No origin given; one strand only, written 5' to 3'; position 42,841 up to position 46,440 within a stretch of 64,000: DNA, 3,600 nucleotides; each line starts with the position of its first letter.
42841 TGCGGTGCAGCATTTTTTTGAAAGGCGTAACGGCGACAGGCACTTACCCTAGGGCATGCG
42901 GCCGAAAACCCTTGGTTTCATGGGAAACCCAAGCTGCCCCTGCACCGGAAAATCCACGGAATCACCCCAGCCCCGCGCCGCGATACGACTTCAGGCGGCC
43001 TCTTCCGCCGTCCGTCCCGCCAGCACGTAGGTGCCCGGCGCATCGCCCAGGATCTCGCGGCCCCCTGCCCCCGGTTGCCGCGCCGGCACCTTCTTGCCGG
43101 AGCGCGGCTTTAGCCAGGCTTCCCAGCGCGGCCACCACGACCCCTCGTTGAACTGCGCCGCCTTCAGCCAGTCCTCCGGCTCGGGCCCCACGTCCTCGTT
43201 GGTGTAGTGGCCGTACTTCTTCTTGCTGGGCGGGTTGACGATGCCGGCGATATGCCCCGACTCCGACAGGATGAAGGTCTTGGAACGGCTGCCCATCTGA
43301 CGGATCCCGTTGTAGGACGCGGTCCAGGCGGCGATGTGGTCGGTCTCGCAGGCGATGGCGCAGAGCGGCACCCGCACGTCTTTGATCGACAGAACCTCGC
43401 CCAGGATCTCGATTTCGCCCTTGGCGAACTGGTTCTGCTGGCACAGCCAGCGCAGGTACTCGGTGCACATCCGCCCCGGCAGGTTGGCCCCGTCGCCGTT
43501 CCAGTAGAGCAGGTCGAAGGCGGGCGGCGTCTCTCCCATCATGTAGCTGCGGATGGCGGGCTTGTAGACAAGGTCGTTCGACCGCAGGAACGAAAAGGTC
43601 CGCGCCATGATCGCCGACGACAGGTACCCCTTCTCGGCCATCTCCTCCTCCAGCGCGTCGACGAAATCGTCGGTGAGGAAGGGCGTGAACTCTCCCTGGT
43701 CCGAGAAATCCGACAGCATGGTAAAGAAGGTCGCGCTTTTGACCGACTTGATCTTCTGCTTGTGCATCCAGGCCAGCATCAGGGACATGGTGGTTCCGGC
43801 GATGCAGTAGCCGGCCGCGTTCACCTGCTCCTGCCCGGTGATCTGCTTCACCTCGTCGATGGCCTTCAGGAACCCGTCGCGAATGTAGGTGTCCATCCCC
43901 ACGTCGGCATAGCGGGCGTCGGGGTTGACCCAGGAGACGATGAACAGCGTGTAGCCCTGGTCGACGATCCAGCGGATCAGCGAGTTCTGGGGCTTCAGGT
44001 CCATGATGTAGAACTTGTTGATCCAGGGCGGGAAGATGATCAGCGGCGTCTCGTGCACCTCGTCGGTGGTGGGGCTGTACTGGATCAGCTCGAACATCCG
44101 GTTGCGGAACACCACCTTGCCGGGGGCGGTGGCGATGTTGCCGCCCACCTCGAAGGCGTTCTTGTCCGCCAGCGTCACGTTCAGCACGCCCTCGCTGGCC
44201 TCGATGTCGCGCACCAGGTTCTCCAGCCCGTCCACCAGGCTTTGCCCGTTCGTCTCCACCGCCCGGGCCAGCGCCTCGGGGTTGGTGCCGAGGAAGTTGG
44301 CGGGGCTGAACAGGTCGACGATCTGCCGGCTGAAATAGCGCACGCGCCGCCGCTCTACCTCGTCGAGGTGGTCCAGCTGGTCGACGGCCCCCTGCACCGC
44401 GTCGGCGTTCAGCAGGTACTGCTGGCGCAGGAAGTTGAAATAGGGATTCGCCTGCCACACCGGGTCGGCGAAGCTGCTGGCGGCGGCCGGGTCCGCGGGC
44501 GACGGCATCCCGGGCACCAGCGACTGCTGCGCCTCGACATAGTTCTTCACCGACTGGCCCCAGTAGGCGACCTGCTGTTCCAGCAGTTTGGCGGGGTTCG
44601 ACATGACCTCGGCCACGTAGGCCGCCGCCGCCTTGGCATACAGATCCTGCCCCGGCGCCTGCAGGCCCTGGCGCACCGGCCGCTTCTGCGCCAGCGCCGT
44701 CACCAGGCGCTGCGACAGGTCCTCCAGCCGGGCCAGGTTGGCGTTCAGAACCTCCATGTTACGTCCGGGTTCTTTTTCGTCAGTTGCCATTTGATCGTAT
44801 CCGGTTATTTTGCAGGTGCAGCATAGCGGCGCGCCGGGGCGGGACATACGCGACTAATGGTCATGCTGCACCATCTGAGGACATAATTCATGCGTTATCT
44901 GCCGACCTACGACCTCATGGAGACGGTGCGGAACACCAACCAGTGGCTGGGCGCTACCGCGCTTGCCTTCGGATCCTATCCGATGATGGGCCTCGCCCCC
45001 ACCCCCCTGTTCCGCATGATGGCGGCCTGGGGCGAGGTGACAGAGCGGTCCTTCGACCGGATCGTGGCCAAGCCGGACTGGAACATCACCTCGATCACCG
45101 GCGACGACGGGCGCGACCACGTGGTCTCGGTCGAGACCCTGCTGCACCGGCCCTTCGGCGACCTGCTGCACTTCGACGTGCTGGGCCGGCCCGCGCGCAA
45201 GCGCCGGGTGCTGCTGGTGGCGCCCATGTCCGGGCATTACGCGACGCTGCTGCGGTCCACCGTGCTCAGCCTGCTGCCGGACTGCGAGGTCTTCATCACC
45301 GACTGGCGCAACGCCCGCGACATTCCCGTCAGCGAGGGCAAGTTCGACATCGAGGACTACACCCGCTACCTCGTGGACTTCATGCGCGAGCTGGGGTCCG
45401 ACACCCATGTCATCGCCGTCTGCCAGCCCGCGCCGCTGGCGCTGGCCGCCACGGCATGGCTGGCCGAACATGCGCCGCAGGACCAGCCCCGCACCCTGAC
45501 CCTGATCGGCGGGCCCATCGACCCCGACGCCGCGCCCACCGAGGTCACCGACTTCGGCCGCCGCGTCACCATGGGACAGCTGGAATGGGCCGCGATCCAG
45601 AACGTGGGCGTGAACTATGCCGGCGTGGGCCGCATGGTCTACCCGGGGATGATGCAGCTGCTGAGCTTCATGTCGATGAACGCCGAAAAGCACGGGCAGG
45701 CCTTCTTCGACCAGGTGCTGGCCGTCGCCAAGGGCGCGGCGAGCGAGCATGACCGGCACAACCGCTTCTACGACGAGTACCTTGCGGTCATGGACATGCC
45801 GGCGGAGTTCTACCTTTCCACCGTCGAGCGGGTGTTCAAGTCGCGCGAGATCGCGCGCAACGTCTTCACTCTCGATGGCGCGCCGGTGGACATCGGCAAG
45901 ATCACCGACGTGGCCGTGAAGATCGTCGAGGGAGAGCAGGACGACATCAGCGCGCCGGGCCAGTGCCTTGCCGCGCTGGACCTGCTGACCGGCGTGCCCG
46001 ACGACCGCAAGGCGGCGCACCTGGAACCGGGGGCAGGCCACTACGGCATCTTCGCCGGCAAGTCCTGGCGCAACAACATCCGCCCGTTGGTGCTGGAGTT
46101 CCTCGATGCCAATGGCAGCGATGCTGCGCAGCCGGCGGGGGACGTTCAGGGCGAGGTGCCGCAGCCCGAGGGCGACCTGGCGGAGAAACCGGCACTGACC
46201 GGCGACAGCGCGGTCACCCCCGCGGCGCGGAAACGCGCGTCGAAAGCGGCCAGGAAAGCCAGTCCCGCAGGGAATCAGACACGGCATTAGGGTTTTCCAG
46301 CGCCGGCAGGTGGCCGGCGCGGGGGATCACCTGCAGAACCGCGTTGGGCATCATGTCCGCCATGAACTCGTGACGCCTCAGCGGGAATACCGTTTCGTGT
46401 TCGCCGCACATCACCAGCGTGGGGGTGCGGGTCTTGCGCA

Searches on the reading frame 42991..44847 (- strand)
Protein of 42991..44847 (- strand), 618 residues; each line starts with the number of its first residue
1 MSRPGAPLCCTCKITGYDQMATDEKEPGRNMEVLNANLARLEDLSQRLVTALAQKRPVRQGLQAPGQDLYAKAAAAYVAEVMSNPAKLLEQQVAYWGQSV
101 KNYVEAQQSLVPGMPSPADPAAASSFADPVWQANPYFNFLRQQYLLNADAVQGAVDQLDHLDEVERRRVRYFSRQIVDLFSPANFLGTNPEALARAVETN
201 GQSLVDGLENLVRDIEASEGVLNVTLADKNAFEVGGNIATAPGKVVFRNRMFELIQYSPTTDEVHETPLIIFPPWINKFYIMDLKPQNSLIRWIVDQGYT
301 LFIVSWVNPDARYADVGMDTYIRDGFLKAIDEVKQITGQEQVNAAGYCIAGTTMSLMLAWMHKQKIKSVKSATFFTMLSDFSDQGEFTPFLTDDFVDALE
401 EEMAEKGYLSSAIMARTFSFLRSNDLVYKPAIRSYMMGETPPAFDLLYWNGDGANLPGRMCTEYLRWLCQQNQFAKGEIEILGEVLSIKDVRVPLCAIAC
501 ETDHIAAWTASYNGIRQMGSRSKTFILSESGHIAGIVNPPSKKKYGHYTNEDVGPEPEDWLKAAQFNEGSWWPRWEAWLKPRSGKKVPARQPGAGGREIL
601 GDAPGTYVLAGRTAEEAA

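Call 98: search_protein_families(library=pfam, proteins=[window:42991-44847:-], max_evalue=0.00001)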
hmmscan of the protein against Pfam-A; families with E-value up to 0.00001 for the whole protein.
window:42991-44847:- (618 aa): 2 families
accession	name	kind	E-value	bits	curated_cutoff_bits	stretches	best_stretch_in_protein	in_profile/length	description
PF07167.19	PhaC_N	-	1.5e-72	243.4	23.7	1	125-294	4-173/173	Poly-beta-hydroxybutyrate polymerase (PhaC) N-terminus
PF00561.26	Abhydrolase_1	-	3.4e-08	33.9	25.8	1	298-539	27-245/245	alpha/beta hydrolase fold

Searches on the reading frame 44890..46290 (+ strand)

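Call 98: search_protein_families(library=pfam, proteins=[window:44890-46290:+], max_evalue=0.00001)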
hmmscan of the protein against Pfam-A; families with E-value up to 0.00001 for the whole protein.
window:44890-46290:+ (466 aa): 1 family
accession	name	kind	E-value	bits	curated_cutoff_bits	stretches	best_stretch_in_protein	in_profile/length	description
PF06850.17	PHB_depo_C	-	2.8e-85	285.4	27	1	207-407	1-201/203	PHB de-polymerase C-terminus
